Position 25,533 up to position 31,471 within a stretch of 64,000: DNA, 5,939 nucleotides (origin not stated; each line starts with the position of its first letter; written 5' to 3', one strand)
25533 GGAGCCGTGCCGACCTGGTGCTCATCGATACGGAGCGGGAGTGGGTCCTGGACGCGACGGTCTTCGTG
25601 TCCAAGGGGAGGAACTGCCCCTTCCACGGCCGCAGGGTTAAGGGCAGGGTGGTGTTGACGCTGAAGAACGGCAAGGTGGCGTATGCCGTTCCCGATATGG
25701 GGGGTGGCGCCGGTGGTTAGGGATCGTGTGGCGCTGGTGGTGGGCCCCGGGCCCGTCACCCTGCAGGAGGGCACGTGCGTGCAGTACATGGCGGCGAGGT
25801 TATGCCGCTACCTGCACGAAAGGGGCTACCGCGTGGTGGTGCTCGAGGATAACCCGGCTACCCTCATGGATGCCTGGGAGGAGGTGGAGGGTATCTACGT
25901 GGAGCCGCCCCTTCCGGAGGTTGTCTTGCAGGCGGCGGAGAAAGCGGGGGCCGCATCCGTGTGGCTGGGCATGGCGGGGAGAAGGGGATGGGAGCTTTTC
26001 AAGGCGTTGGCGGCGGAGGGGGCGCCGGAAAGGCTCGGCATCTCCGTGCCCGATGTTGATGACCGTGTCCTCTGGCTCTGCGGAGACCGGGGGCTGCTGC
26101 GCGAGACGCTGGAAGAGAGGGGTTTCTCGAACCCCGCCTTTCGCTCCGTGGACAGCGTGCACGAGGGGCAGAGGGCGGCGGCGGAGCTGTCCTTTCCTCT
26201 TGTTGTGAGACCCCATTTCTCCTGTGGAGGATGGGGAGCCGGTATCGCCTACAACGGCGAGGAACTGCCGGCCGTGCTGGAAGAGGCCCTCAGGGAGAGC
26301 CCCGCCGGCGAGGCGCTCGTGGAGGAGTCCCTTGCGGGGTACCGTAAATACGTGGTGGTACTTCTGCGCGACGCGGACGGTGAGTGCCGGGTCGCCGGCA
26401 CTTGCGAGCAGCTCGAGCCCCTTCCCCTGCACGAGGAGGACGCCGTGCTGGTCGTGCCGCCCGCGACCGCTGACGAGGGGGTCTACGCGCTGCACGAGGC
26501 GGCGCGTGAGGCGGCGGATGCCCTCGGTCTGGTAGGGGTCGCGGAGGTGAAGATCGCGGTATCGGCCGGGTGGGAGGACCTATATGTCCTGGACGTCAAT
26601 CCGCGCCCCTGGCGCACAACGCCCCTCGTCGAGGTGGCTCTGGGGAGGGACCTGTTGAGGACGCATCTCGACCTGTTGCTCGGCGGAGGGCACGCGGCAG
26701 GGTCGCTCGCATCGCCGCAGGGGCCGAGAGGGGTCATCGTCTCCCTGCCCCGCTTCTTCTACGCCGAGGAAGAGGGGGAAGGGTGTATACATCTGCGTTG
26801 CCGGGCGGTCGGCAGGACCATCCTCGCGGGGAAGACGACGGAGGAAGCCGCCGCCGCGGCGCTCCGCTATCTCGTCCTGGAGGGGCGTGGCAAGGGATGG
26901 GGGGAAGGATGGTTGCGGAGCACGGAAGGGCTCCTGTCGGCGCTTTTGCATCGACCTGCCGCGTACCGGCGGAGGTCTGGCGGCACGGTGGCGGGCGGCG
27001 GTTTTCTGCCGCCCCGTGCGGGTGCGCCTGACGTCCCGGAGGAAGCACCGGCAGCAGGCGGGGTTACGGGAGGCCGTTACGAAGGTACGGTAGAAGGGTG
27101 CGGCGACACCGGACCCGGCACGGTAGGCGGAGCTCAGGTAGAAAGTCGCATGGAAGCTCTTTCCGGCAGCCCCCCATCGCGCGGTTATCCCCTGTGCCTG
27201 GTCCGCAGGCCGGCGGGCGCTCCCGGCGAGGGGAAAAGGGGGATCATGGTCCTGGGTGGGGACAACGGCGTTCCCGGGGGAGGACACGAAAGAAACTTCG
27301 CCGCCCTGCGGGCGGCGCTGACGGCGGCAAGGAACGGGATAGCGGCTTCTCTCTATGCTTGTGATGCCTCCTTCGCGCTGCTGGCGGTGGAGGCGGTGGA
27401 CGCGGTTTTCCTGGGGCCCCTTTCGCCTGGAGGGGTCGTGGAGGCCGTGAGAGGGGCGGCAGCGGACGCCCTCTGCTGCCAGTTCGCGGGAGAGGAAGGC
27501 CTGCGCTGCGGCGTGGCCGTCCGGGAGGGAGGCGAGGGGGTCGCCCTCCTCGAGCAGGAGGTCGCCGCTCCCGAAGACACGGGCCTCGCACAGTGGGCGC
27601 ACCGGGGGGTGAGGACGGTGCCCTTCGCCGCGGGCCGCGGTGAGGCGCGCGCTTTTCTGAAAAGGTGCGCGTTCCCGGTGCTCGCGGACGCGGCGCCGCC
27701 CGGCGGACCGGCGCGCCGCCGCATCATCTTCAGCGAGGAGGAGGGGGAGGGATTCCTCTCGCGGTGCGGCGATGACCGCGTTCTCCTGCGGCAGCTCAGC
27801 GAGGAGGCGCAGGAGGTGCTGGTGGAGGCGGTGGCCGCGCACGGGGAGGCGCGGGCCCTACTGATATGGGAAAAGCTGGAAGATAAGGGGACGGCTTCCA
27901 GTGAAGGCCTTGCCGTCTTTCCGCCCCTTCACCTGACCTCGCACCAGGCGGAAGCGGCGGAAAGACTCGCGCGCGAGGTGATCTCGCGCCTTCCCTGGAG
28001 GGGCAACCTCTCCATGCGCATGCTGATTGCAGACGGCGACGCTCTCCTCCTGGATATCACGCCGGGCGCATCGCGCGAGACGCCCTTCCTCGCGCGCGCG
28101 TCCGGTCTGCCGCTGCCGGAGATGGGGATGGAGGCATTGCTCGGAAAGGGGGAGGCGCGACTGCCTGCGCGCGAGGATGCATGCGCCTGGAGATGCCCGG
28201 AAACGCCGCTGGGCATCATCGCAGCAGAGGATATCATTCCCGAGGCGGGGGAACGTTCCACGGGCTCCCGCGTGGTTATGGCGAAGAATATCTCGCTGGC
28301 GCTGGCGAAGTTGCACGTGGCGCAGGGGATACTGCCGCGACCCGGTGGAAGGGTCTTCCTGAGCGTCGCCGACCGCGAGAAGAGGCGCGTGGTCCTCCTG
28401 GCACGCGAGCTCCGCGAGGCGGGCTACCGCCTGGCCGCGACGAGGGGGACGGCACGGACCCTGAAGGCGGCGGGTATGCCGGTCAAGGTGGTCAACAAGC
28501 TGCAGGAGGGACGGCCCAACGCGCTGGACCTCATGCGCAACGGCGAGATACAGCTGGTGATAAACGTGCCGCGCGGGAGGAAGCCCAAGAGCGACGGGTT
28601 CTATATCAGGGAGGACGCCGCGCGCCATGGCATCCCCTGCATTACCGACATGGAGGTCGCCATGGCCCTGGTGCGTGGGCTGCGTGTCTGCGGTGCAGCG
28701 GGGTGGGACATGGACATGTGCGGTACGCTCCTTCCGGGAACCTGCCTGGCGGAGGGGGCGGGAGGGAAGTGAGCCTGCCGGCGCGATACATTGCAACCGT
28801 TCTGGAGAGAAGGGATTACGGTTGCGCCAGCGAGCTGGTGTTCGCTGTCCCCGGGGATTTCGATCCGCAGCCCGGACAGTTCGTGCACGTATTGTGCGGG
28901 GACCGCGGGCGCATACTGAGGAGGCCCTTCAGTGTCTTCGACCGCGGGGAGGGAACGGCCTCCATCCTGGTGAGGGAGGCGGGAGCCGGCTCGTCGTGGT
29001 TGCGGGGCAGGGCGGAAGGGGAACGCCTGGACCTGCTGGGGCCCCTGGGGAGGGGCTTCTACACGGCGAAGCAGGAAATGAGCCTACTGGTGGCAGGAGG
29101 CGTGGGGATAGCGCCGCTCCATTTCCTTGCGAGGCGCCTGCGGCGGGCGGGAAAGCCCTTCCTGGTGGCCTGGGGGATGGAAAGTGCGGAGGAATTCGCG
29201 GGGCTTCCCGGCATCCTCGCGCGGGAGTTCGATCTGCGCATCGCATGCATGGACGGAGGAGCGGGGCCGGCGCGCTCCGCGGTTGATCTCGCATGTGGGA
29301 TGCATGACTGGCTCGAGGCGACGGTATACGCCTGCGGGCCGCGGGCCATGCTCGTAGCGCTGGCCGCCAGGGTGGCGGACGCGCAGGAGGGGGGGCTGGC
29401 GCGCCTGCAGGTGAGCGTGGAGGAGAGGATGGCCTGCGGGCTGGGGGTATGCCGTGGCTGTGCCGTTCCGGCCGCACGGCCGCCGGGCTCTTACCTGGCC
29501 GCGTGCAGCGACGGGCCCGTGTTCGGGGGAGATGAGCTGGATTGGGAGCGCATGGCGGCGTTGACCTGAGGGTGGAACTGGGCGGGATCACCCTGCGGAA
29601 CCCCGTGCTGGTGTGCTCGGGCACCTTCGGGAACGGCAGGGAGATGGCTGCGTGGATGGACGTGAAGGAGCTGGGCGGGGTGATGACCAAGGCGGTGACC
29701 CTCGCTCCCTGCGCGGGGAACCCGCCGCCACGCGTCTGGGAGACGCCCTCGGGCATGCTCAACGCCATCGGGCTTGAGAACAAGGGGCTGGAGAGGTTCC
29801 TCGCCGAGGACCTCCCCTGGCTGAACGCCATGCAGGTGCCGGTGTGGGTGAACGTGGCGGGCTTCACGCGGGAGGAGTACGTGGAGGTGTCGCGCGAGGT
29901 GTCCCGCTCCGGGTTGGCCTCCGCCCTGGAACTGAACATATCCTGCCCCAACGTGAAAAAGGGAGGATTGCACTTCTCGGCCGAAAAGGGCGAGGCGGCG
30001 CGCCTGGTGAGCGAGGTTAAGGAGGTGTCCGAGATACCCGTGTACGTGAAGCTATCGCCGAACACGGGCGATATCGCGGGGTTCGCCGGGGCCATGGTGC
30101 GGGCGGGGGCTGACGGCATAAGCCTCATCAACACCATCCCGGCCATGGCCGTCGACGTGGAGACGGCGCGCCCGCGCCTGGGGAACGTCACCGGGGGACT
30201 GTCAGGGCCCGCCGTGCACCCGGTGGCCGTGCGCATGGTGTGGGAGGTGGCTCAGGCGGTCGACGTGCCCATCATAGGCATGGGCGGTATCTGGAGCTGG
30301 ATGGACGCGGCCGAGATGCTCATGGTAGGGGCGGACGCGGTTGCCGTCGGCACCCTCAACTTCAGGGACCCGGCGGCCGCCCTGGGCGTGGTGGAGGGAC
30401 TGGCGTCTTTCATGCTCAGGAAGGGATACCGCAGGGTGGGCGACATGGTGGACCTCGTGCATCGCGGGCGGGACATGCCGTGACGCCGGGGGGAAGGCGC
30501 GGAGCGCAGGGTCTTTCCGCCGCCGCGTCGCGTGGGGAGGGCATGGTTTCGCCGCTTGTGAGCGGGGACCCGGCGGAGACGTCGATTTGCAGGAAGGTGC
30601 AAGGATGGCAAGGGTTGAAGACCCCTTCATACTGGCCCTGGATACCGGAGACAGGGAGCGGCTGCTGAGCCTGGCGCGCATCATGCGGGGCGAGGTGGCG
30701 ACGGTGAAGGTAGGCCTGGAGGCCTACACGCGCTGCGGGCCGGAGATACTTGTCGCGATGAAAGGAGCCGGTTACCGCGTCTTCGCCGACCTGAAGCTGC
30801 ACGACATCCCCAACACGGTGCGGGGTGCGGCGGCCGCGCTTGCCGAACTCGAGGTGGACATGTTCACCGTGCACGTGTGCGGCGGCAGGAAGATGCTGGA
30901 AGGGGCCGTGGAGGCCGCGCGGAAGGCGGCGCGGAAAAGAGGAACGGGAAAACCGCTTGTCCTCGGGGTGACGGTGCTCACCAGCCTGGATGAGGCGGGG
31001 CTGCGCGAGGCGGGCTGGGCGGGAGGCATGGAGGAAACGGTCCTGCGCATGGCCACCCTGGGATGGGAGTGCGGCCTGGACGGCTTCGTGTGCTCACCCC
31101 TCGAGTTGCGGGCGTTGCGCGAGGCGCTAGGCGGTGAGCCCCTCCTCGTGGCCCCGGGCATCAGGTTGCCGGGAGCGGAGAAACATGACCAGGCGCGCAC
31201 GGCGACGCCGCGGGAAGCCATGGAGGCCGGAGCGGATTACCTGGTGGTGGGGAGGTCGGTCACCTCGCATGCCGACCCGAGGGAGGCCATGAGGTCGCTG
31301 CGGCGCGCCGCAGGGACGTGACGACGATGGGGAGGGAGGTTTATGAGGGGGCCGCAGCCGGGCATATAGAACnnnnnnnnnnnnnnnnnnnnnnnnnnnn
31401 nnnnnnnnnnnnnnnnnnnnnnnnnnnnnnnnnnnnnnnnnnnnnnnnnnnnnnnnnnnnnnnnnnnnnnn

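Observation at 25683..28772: Orphan, motif-eroded CarB homolog in the pyr operon with no carA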

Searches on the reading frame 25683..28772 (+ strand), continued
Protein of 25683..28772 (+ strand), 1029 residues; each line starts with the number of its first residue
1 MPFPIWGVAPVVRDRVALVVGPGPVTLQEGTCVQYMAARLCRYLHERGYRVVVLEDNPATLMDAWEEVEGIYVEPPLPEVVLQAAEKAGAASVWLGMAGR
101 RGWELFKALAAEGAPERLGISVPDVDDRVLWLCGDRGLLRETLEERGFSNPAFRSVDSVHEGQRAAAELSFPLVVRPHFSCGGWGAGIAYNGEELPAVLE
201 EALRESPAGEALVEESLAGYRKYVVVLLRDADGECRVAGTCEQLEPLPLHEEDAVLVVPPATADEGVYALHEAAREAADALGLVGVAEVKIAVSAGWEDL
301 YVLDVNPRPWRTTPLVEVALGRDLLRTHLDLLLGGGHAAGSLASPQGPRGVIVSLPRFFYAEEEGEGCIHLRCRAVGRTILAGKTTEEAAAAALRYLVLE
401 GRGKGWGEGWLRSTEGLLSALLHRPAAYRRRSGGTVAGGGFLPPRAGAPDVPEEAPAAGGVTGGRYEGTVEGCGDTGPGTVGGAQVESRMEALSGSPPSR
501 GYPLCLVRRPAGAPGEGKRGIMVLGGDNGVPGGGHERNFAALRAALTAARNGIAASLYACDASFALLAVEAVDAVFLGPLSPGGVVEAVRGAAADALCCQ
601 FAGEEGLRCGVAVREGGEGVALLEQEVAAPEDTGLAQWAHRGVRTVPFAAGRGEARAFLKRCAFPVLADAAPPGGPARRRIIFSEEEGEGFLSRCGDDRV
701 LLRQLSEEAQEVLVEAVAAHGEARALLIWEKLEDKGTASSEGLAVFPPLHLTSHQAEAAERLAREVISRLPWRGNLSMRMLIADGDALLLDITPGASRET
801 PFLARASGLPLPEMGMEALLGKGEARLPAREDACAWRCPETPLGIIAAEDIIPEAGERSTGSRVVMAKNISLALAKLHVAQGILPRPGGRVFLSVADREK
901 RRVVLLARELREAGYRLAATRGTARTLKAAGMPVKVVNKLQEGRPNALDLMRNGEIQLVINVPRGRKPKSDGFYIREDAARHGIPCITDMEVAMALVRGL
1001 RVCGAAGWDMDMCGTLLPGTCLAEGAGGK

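Call 71: find_encoding_contigs(protein=P0192, flank=10000, max_places=2)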
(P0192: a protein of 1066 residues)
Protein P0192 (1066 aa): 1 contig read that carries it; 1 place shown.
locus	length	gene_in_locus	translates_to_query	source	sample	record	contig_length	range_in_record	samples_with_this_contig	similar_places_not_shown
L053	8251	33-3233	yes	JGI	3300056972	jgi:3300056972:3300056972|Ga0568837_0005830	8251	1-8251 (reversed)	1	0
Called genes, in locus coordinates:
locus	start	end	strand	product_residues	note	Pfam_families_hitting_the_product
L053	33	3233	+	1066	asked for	PF25596:CPSase_L_D1, PF02786:CPSase_L_D2, PF13549:ATP-grasp_5 (faint), PF02787:CPSase_L_D3, PF25596:CPSase_L_D1, PF02786:CPSase_L_D2, PF02222:ATP-grasp, PF02142:MGS, +1 more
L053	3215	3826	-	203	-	PF00685:Sulfotransfer_1 (weak), PF13469:Sulfotransfer_3 (faint)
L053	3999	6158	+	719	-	PF01663:Phosphodiest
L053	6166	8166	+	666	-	PF01663:Phosphodiest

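Call 72: find_encoding_contigs(protein=P0214, flank=10000, max_places=2)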
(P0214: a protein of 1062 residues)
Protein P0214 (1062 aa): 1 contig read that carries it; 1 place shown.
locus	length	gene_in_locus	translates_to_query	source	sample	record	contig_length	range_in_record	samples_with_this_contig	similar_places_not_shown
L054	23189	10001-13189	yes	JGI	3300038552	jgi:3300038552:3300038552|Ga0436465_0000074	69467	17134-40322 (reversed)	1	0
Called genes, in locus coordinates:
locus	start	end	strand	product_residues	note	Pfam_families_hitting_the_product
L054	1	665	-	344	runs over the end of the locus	PF02653:BPD_transp_2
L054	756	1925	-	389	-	PF13458:Peripla_BP_6, PF01094:ANF_receptor, PF13433:Peripla_BP_5 (weak)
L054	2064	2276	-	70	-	-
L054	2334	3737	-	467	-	PF00224:PK, PF03328:HpcH_HpaI (weak), PF02887:PK_C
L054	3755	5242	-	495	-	PF06144:DNA_pol3_delta (faint), PF21694:DNA_pol3_delta_C (weak)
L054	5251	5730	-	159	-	PF01252:Peptidase_A8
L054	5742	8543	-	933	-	PF00133:tRNA-synt_1, PF09334:tRNA-synt_1g, PF01406:tRNA-synt_1e, PF01921:tRNA-synt_1f (weak), PF09334:tRNA-synt_1g, PF08264:Anticodon_1, PF06827:zf-FPG_IleRS (weak)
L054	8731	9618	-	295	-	PF00483:NTP_transferase, PF12804:NTP_transf_3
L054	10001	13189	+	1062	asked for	PF25596:CPSase_L_D1, PF02786:CPSase_L_D2, PF02222:ATP-grasp, PF07478:Dala_Dala_lig_C, PF02787:CPSase_L_D3, PF25596:CPSase_L_D1, PF02222:ATP-grasp, PF02786:CPSase_L_D2, +1 more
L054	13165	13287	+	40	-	-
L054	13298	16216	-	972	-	PF00041:fn3 (weak), PF11721:Malectin, PF02010:REJ (faint), PF18911:PKD_4 (weak), PF22352:K319L-like_PKD, PF22352:K319L-like_PKD, PF18911:PKD_4 (weak), PF22352:K319L-like_PKD, +1 more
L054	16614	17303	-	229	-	PF02527:GidB, PF05175:MTS (weak), PF13847:Methyltransf_31 (faint)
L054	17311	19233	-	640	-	PF02550:AcetylCoA_hydro, PF13336:AcetylCoA_hyd_C, PF00583:Acetyltransf_1 (weak)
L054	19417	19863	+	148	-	PF00293:NUDIX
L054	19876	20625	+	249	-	PF01713:Smr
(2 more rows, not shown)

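Call 74: find_encoding_contigs(protein=P0199, flank=8000, max_places=2)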
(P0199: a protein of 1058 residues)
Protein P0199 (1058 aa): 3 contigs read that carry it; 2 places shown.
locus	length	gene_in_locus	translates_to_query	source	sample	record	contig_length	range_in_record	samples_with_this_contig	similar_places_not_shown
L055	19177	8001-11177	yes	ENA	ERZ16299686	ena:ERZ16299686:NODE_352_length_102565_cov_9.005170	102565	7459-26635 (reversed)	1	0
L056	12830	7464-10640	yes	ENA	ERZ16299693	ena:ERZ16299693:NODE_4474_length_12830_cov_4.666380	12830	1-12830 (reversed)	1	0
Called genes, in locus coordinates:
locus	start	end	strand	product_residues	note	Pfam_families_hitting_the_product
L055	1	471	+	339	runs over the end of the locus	PF03773:ArsP_1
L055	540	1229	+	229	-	PF07556:DUF1538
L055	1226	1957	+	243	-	PF07556:DUF1538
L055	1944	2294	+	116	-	PF00543:P-II (weak)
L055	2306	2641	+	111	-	PF00543:P-II (weak)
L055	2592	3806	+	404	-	PF12725:DUF3810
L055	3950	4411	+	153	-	PF05848:CtsR, PF17727:CtsR_C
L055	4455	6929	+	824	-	PF02861:Clp_N (weak), PF05621:TniB (weak), PF00004:AAA, PF17871:AAA_lid_9, PF00004:AAA, PF07724:AAA_2, PF07728:AAA_5, PF10431:ClpB_D2-small, +10 more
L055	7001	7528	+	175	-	PF02482:Ribosomal_S30AE, PF16321:Ribosom_S30AE_C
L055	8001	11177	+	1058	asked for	PF25596:CPSase_L_D1, PF02786:CPSase_L_D2, PF02222:ATP-grasp, PF07478:Dala_Dala_lig_C, PF02787:CPSase_L_D3, PF25596:CPSase_L_D1, PF02222:ATP-grasp, PF02786:CPSase_L_D2, +6 more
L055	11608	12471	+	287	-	PF02645:DegV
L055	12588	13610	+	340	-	PF02424:ApbE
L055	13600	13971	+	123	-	PF07009:NusG_II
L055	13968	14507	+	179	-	PF07456:Hpre_diP_synt_I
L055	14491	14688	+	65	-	PF20095:DUF6485 (weak)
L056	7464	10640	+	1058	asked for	PF25596:CPSase_L_D1, PF02786:CPSase_L_D2, PF02222:ATP-grasp, PF07478:Dala_Dala_lig_C, PF02787:CPSase_L_D3, PF25596:CPSase_L_D1, PF02222:ATP-grasp, PF02786:CPSase_L_D2, +6 more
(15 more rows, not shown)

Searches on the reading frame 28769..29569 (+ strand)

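Call 4: search_protein_families(library=pfam, proteins=[window:28769-29569:+], max_evalue=0.01)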
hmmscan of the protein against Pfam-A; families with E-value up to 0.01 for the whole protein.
window:28769-29569:+ (266 aa): 2 families
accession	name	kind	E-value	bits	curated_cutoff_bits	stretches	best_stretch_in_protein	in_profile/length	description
PF10418.14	DHODB_Fe-S_bind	-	1.2e-13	50.9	23.9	1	218-257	1-40/41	Iron-sulfur cluster binding domain of dihydroorotate dehydrogenase B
PF00175.26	NAD_binding_1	-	0.0025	18.9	22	0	107-143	1-40/109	Oxidoreductase NAD-binding domain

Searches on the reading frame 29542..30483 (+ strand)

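Call 4: search_protein_families(library=pfam, proteins=[window:29542-30483:+], max_evalue=0.01)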
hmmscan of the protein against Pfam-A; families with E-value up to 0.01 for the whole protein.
window:29542-30483:+ (313 aa): 5 families
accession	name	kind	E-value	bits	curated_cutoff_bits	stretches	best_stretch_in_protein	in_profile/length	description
PF01180.27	DHO_dh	-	1.5e-77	261.1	27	1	9-291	2-291/291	Dihydroorotate dehydrogenase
PF01207.24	Dus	-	2.2e-07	30.7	20.4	1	231-278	174-222/311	Dihydrouridine synthase (Dus)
PF03060.21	NMO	-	6.1e-07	29.6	28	1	214-271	164-223/331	Nitronate monooxygenase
PF00977.27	His_biosynth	-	0.00012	22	23.6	1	227-278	59-110/228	Histidine biosynthesis protein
PF00478.31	IMPDH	-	0.0026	17.2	25.6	1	228-272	194-238/345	IMP dehydrogenase / GMP reductase domain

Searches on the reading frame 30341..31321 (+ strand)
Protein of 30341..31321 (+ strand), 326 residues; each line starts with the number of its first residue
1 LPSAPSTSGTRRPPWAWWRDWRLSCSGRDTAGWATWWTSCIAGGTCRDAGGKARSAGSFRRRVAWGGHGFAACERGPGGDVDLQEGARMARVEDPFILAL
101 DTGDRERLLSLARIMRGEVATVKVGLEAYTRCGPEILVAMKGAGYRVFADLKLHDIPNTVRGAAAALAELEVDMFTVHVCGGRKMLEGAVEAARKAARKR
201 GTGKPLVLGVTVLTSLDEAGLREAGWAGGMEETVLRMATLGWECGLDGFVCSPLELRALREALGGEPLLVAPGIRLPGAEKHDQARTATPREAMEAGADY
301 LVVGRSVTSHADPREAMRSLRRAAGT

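Call 4: search_protein_families(library=pfam, proteins=[window:30341-31321:+], max_evalue=0.01)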
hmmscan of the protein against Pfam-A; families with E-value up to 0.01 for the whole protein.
window:30341-31321:+ (326 aa): 1 family
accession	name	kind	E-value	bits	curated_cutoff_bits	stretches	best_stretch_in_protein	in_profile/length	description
PF00215.30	OMPdecase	-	1.9e-53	182.1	27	1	95-319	2-220/221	Orotidine 5'-phosphate decarboxylase / HUMPS family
